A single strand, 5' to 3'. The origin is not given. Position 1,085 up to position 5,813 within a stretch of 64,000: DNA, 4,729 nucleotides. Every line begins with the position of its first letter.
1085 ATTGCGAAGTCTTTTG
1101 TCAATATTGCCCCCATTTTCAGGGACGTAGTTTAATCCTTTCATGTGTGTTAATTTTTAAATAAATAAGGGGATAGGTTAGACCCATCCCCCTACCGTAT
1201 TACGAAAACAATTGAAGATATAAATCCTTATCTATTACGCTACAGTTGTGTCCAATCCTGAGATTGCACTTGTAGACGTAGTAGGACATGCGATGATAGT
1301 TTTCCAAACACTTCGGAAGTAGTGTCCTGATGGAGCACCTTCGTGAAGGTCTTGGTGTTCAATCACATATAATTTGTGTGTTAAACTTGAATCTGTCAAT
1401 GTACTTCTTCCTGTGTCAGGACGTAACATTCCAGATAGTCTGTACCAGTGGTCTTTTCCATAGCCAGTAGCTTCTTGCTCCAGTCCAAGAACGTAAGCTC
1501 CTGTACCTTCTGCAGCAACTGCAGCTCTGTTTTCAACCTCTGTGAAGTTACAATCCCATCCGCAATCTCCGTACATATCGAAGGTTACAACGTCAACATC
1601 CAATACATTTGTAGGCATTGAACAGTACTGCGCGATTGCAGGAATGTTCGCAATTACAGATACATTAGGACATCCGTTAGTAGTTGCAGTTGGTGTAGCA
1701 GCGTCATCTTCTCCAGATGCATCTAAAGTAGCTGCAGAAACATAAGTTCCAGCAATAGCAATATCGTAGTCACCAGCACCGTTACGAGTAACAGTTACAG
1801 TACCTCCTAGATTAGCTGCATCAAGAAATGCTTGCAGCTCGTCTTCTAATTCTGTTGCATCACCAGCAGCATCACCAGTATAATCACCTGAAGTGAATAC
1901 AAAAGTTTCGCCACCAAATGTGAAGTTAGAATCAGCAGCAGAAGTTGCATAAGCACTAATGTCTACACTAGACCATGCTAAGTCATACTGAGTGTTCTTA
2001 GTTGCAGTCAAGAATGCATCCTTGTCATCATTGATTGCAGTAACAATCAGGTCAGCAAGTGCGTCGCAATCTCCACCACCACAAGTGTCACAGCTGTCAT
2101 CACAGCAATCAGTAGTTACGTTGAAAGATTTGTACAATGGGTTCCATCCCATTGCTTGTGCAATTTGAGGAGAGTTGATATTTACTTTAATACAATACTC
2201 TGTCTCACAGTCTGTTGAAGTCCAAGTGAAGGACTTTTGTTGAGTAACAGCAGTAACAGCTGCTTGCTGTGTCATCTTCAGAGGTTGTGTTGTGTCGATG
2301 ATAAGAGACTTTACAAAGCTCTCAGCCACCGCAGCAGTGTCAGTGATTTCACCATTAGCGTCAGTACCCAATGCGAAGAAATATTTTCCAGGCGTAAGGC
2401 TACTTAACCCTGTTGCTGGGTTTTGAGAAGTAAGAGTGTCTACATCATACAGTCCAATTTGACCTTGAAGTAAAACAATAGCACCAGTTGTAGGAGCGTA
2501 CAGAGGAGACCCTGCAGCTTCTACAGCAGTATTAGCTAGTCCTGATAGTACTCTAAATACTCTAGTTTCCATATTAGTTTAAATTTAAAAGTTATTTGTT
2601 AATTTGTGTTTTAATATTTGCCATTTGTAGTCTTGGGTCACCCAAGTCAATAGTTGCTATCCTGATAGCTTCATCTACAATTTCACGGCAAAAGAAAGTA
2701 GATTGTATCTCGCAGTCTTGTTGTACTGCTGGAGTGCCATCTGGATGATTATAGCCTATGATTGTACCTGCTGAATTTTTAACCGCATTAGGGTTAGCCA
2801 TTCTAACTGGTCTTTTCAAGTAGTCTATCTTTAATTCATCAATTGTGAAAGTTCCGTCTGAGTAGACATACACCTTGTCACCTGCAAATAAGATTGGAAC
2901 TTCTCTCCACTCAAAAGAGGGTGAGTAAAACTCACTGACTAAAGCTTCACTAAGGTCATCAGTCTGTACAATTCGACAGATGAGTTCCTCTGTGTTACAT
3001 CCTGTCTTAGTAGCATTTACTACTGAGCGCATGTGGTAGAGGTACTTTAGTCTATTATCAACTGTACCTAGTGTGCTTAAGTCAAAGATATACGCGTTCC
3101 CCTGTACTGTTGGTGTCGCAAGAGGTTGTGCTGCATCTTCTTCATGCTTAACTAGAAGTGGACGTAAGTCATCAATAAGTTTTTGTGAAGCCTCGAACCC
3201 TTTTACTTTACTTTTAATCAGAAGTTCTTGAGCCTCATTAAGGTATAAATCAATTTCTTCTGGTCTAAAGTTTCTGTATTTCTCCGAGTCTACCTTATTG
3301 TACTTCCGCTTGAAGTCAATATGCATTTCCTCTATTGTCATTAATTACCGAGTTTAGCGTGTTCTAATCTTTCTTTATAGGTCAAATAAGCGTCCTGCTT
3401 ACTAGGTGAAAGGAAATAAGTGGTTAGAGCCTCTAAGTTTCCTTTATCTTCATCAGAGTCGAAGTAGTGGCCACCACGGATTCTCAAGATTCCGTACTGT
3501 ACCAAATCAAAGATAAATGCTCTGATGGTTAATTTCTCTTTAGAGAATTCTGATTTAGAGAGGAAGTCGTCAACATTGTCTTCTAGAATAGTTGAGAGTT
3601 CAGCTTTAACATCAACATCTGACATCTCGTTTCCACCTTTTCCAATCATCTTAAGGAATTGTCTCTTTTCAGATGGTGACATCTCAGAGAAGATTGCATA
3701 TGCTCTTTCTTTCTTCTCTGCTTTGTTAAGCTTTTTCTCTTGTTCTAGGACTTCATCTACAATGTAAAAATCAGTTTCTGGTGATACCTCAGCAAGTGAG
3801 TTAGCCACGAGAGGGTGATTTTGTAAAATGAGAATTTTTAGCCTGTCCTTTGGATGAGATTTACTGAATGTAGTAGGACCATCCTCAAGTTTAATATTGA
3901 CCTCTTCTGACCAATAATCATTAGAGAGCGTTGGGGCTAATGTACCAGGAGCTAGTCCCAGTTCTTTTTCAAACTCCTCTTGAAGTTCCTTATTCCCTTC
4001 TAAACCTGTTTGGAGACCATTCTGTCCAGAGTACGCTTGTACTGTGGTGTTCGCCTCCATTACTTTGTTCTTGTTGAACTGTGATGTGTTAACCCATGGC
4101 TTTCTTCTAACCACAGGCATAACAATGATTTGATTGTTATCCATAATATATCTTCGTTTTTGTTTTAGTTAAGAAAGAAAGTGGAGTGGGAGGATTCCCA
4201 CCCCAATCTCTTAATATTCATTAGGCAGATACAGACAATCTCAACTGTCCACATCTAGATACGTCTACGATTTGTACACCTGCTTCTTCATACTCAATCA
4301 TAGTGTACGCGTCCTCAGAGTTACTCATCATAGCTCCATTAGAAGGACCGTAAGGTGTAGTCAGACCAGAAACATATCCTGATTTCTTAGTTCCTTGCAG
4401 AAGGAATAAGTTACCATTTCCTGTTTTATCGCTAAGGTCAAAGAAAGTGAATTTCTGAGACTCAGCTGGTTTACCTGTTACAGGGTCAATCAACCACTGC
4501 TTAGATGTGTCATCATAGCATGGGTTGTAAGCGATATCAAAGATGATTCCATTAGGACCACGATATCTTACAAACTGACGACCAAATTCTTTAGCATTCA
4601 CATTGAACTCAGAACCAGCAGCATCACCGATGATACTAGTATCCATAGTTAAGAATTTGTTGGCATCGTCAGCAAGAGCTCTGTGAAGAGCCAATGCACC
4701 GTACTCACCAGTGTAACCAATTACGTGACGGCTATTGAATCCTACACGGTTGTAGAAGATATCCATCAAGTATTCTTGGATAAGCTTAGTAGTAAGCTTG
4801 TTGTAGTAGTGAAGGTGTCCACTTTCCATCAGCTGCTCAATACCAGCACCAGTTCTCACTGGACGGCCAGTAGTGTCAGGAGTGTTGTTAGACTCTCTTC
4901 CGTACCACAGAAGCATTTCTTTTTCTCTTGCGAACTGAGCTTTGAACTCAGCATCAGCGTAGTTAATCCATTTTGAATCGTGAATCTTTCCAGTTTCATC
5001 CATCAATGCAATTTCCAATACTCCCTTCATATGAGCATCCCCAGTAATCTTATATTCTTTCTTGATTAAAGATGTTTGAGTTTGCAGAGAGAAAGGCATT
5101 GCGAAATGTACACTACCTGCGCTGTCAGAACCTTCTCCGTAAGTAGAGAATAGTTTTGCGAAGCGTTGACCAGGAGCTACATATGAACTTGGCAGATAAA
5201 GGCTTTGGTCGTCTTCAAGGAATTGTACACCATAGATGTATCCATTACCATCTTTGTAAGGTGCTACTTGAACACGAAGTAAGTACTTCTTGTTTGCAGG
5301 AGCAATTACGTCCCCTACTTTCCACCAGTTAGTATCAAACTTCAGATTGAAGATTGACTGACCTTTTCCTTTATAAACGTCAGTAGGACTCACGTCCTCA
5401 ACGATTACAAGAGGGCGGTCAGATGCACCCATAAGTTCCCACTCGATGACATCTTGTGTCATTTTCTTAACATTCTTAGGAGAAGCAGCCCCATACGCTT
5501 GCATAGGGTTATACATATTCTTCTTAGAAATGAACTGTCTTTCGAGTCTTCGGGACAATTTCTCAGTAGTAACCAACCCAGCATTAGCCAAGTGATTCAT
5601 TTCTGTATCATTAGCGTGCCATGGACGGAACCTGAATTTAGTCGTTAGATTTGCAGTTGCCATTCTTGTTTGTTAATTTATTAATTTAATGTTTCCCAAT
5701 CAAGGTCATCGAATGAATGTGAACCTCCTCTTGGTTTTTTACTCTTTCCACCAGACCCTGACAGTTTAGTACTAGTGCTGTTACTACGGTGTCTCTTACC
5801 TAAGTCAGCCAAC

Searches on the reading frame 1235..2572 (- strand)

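Call 15: search_protein_families(library=phrogs, proteins=[window:1235-2572:-], max_evalue=0.00001)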
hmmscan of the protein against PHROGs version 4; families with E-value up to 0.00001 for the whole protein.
window:1235-2572:- (445 aa): 1 family
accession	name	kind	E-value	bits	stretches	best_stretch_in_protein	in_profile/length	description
phrog_15060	-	unknown function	8.7e-15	55.6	1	4-192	7-184/411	-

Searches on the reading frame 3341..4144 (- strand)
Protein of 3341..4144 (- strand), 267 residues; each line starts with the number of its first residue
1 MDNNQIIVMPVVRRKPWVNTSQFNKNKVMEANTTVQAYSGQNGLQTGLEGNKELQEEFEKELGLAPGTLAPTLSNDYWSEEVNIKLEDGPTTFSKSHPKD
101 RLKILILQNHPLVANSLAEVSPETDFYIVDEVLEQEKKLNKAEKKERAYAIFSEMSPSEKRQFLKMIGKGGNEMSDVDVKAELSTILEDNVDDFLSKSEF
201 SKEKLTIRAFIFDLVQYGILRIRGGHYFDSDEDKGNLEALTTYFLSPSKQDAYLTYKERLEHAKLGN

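Call 16: search_protein_families(library=phrogs, proteins=[window:3341-4144:-], max_evalue=0.00001)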
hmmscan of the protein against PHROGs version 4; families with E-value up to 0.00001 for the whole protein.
window:3341-4144:- (267 aa): 1 family
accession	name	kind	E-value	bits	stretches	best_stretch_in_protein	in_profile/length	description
phrog_16383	-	unknown function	2.2e-10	41.4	1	77-231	87-249/278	-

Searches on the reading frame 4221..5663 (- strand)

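Call 15: search_protein_families(library=phrogs, proteins=[window:4221-5663:-], max_evalue=0.00001)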
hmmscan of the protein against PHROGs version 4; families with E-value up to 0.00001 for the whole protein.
window:4221-5663:- (480 aa): 1 family
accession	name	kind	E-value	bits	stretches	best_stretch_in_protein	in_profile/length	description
phrog_11589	-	head and packaging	6.7e-101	339.2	1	20-478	20-494/495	major head protein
